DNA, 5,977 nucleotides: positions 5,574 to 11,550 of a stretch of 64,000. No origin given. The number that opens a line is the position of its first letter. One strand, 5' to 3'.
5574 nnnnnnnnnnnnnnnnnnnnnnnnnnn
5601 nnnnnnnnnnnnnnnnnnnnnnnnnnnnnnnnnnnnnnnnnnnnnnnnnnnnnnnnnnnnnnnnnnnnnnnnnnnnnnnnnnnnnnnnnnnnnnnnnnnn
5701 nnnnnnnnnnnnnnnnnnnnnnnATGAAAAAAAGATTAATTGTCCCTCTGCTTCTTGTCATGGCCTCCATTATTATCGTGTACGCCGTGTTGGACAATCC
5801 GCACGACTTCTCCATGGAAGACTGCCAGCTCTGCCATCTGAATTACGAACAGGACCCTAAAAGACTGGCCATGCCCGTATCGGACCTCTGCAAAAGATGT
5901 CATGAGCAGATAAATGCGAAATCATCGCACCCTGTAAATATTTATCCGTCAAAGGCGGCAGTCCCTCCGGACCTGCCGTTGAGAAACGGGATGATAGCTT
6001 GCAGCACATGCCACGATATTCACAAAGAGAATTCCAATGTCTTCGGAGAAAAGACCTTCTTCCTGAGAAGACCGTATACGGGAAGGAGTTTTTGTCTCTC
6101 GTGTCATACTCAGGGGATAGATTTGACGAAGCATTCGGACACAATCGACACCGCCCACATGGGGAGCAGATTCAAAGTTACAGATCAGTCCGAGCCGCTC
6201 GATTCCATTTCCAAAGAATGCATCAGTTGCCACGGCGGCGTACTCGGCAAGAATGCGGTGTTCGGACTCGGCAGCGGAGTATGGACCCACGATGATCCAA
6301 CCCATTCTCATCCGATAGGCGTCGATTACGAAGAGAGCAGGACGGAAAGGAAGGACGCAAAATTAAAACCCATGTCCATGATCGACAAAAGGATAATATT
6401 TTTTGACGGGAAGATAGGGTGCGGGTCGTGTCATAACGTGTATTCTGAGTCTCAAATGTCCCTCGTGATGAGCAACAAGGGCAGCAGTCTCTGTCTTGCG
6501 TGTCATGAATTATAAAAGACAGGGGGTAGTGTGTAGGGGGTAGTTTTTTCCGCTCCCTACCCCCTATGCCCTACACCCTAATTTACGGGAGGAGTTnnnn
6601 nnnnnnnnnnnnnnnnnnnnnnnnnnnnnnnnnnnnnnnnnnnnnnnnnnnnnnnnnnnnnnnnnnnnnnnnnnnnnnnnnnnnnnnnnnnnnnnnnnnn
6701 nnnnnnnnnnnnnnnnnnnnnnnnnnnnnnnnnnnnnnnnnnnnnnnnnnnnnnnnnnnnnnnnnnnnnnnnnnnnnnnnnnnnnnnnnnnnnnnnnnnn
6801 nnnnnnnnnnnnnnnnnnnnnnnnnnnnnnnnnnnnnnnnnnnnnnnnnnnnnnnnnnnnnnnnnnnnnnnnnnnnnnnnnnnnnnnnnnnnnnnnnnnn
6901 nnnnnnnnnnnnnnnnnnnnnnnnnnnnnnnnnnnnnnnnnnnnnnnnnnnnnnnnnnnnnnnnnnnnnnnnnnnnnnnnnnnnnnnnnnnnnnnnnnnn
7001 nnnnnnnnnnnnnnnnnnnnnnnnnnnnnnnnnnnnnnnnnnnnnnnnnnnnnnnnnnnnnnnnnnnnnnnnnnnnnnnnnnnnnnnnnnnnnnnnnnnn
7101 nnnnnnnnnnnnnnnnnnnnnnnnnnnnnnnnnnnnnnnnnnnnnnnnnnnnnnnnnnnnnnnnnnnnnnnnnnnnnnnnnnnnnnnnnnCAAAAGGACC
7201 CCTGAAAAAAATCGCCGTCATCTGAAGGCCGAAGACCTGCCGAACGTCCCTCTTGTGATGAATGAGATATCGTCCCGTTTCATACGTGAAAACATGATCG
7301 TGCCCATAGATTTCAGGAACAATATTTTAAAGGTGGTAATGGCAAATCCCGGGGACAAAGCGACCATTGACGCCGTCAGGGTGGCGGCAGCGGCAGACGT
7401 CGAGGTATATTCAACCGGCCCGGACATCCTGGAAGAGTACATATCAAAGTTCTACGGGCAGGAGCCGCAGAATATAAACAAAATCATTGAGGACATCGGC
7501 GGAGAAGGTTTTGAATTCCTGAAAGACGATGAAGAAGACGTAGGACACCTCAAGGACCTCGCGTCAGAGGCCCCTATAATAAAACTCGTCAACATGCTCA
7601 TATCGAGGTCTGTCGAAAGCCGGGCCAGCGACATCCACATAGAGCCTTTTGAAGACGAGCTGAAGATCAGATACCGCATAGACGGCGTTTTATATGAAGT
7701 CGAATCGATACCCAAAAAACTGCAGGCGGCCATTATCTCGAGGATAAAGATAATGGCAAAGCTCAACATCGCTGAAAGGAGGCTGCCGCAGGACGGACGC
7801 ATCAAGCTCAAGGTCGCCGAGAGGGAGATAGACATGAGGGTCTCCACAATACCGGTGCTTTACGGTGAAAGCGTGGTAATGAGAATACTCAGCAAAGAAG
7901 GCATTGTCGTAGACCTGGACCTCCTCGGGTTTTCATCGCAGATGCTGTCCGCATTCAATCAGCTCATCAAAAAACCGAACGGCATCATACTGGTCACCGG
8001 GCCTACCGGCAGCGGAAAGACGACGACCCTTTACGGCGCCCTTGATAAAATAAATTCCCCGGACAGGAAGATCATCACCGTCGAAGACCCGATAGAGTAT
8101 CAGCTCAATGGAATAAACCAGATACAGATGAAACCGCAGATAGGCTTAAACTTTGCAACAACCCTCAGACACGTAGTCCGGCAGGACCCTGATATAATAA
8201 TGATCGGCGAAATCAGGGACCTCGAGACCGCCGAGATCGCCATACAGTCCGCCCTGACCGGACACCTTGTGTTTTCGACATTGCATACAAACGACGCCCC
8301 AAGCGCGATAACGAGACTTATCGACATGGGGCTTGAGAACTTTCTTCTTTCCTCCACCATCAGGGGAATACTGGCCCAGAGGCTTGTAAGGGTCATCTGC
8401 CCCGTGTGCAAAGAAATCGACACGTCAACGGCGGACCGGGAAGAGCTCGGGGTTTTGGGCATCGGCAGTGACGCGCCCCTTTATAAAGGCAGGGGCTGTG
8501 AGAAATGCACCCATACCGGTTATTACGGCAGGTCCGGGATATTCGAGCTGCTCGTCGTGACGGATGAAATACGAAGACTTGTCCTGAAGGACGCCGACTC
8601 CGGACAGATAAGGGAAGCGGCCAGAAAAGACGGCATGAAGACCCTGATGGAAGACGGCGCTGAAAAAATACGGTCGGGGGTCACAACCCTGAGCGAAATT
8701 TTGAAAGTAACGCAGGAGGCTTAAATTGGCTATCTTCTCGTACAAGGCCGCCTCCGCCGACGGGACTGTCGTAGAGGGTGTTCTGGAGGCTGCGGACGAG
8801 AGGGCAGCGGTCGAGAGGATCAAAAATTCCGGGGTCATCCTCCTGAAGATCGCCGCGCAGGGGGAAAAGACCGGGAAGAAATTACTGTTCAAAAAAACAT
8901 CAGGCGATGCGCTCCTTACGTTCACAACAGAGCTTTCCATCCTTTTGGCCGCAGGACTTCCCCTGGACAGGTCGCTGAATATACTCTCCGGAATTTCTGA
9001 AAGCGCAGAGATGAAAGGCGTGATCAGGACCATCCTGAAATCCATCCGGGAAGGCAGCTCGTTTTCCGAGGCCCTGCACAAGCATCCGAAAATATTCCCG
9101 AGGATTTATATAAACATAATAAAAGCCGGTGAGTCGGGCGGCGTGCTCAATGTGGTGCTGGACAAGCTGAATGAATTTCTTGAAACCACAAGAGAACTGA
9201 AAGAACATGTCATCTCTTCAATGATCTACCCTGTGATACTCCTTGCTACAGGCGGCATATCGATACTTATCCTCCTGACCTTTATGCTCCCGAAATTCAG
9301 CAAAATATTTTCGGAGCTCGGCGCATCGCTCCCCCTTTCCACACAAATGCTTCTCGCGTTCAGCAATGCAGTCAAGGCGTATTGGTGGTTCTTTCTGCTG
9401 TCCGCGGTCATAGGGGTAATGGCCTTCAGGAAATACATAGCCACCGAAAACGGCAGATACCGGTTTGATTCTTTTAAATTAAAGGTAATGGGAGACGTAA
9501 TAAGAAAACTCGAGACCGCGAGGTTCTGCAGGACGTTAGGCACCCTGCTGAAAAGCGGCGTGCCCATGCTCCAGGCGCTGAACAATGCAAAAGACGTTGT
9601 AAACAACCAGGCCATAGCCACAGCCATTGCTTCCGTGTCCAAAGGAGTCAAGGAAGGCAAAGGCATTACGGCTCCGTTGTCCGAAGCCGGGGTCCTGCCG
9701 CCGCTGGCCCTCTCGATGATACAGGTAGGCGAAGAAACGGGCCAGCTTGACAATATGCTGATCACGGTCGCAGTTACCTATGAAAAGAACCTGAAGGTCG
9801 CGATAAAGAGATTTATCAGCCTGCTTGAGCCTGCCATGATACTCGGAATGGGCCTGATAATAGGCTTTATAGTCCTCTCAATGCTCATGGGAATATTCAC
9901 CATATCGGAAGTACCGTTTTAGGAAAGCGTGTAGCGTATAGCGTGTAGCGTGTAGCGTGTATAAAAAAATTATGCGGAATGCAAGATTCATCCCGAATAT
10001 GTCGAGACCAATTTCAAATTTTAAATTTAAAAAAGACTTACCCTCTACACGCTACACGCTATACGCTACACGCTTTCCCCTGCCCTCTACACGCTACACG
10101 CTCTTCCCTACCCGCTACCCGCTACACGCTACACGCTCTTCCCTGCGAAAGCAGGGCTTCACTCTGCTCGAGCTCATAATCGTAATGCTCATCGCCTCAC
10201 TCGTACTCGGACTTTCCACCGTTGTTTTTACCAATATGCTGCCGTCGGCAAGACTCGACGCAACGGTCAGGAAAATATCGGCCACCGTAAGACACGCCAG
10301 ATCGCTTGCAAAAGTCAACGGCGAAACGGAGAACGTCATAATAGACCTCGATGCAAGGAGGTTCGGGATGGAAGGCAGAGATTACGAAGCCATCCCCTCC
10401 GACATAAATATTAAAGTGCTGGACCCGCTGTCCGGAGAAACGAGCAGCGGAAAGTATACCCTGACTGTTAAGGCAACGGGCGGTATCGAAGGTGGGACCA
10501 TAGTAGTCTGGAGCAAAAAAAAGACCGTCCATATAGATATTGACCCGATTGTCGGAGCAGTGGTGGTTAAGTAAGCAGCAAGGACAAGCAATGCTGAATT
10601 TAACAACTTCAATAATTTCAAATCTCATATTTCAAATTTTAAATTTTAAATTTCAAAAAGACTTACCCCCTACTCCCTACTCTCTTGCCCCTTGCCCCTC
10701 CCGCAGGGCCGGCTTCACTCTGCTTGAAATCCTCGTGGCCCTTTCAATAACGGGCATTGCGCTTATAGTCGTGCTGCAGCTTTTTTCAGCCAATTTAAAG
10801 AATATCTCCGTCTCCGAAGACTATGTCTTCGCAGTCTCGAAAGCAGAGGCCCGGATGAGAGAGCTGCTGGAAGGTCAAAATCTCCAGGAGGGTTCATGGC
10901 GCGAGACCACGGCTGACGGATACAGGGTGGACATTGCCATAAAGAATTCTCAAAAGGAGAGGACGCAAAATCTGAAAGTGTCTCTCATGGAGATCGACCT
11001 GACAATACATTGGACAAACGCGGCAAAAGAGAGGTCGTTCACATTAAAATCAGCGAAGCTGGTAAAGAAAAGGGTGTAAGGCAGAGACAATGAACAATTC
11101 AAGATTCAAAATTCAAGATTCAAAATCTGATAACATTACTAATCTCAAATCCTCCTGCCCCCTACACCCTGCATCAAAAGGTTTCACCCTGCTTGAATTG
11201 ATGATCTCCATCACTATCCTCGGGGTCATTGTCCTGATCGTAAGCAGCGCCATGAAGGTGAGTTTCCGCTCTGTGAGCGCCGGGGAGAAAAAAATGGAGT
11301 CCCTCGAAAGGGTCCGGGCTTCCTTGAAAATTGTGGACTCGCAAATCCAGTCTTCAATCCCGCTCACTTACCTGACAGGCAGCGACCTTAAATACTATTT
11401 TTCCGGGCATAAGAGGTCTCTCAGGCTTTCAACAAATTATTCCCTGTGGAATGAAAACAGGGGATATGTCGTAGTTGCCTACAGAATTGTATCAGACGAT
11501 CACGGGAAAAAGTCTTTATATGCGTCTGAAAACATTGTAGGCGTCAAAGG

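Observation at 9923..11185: Three consecutive pseudopilin genes with obligatory 31-67 aa leaders encoded by repeat elements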

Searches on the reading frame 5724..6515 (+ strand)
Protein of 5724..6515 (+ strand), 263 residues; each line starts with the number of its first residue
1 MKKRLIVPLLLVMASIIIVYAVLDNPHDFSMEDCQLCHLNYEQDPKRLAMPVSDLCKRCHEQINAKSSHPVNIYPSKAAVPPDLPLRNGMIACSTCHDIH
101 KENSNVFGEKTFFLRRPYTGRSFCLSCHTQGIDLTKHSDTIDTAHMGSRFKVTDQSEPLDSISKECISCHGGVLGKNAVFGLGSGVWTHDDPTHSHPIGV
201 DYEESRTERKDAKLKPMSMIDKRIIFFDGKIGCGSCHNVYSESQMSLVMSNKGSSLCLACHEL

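Call 8: search_protein_families(library=pfam, proteins=[window:5724-6515:+], max_evalue=0.01)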
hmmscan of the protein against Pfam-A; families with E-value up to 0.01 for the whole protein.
window:5724-6515:+ (263 aa): 6 families
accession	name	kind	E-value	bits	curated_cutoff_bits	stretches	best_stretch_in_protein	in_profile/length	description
PF09699.15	Paired_CXXCH_1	-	3e-14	52.9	20.6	3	232-262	8-37/41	Doubled CXXCH motif (Paired_CXXCH_1)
PF14537.11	Cytochrom_c3_2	-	4.6e-11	43.5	25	1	31-105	6-72/79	Cytochrome c3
PF14522.11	Cytochrome_C7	-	8.3e-08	32.4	24.8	0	27-97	5-66/67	Cytochrome c7 and related cytochrome c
PF22113.1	Mtrc-MtrF_II-IV_dom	-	3.7e-06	27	30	1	31-172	6-129/176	Outer membrane cytochrome MtrC/MtrF-like, domains II/IV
PF22678.1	Cytochrom_c_NrfB-like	-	0.0034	18.3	27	0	91-108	59-76/89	Cytochrome c-type protein NrfB-like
PF02085.21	Cytochrom_CIII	-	0.0053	17.5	22.9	0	91-133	47-87/101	Class III cytochrome C family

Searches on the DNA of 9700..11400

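Call 24: search_rna_families(source=window, start=9700, end=11400, threshold=evalue, max_evalue=1)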
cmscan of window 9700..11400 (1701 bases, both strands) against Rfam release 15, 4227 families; matches with E-value up to 1: 0.
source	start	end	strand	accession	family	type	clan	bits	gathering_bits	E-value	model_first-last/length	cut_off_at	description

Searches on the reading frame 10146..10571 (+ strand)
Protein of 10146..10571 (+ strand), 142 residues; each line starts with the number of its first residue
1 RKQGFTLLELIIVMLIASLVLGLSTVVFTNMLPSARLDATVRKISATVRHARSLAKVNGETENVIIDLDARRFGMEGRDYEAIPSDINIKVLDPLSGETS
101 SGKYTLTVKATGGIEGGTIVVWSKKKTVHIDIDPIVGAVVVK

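Call 18: find_related_loci(query=A1, collection=genome_contigs, flank=4000)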
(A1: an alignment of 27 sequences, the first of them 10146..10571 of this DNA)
Query A1 (142 aa) in genome_contigs; peptide patterns used: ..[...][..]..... (x = any residue, [..] = any of these).
600 stretches matched a pattern (row limit reached: there are more); 131 encode a relative of the query (tblastn E <= 1e-3); the best 80 are kept; 80 distinct loci.
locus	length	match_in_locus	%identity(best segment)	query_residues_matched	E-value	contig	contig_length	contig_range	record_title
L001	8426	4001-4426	61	1-142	9e-58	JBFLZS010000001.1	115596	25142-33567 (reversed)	MAG: Nitrospirota bacterium isolate MAG117 MAG117_1, whole genome shotgun sequence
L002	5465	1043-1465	58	2-142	6e-57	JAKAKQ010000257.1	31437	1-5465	MAG: Nitrospirae bacterium isolate WY4.bin7 NODE_1670_length_31437_cov_1.631939, whole genome shotgun sequence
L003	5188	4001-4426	58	1-142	2e-54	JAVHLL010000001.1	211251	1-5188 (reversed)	MAG: Thermodesulfovibrionales bacterium isolate Ess09-11 NODE_33_length_211251_cov_474.320143, whole genome shotgun sequ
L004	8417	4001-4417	61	4-142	7e-54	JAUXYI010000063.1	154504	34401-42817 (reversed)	MAG: Thermodesulfovibrionia bacterium isolate C18_concoct.bin.153 C18_k141_351442, whole genome shotgun sequence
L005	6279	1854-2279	56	1-142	3e-53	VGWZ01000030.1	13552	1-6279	MAG: Nitrospira sp. isolate K_DeepCast_250m_m1_045 K_DeepCast_250m_m1_045_Ga0194125_10009426, whole genome shotgun seque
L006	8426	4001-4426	58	1-142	2e-53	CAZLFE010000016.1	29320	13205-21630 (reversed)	MAG TPA_asm: uncultured Nitrospiraceae bacterium isolate binchicken_co325_89 genome assembly, contig: NODE_306_length_29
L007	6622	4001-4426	57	1-142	4e-53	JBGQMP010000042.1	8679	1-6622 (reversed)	MAG: Thermodesulfovibrionia bacterium isolate OBJ2_061818_150_15 k141_663775_length_8679_cov_9.0000, whole genome shotgu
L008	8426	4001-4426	56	1-142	7e-53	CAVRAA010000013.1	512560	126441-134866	MAG: uncultured Nitrospiraceae bacterium isolate MFD00032.bin.1.209 genome assembly, contig: contig_9330, whole genome s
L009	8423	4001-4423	55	2-142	2e-52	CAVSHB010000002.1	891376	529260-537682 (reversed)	MAG: uncultured Nitrospiraceae bacterium isolate MFD01476.bin.1.136 genome assembly, contig: contig_55726, whole genome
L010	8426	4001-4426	56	1-142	3e-52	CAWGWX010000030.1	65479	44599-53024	MAG: Nitrospirota bacterium isolate MFD04408.bin.2.83 genome assembly, contig: contig_37273, whole genome shotgun sequen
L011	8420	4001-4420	52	3-142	1e-48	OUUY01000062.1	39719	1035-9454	Nitrospiraceae bacterium Ngb-4 genome assembly, contig: NBG4_Contig_18, whole genome shotgun sequence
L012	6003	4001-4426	49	1-142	5e-48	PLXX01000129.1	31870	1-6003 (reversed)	MAG: Nitrospiraceae bacterium isolate palsa_1316 73.20120700_P3D.333_contig_97805, whole genome shotgun sequence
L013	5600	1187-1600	51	5-142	7e-48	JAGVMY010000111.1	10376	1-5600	MAG: Thermodesulfovibrionales bacterium isolate DeMMO3_30 c_000000010777, whole genome shotgun sequence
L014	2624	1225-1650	49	1-142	8e-48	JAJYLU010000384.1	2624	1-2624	MAG: Nitrospirae bacterium isolate DBS2-1.bin90 NODE_89494_length_2624_cov_0.725671, whole genome shotgun sequence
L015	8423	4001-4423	52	2-142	8e-48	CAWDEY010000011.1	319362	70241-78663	MAG: uncultured Nitrospira sp. isolate MFD05942.bin.3.80 genome assembly, contig: contig_25392, whole genome shotgun seq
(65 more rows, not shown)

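Call 36: find_related_loci(query=window:10146-10571:+, collection=metagenome_contigs, flank=2500)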
Query window:10146-10571:+ (142 aa) in metagenome_contigs; peptide patterns used: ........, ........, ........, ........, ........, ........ (x = any residue, [..] = any of these).
538 stretches matched a pattern; 13 encode a relative of the query (tblastn E <= 1e-3); 13 distinct loci.
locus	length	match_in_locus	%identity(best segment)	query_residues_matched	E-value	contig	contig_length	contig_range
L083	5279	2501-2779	31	4-99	2e-10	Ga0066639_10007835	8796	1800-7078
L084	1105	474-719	32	4-116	5e-10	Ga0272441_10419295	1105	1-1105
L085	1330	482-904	28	4-142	4e-9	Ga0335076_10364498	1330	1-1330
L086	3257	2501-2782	28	2-90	6e-9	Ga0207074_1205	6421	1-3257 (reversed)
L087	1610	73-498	24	3-142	9e-9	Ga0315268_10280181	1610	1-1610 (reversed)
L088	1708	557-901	32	3-112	1e-8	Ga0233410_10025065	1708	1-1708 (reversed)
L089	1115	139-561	28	4-142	2e-8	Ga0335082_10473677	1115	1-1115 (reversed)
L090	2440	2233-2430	33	4-69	8e-7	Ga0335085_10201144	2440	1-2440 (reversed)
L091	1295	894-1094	33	4-70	1e-6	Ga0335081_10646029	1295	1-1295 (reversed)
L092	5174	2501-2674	34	2-59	2e-6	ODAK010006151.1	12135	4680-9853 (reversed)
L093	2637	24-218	29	4-68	3e-6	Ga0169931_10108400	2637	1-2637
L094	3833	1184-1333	38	2-51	5e-6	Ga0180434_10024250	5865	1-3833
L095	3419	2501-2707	32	2-69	5e-6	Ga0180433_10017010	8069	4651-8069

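Call 72: search_solved_structures(query=window:10158-10571:+, max_evalue=0.01)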
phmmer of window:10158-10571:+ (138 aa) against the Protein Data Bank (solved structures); distinct sequences matched with E-value up to 0.01: 0.

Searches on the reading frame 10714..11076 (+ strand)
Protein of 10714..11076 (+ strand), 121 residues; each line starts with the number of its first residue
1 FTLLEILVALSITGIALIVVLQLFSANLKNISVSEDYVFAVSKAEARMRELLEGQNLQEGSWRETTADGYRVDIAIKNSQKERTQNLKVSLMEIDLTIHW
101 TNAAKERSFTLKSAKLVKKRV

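Call 73: search_solved_structures(query=window:10714-11076:+, max_evalue=0.01)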
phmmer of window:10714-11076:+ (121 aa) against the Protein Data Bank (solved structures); distinct sequences matched with E-value up to 0.01: 0.
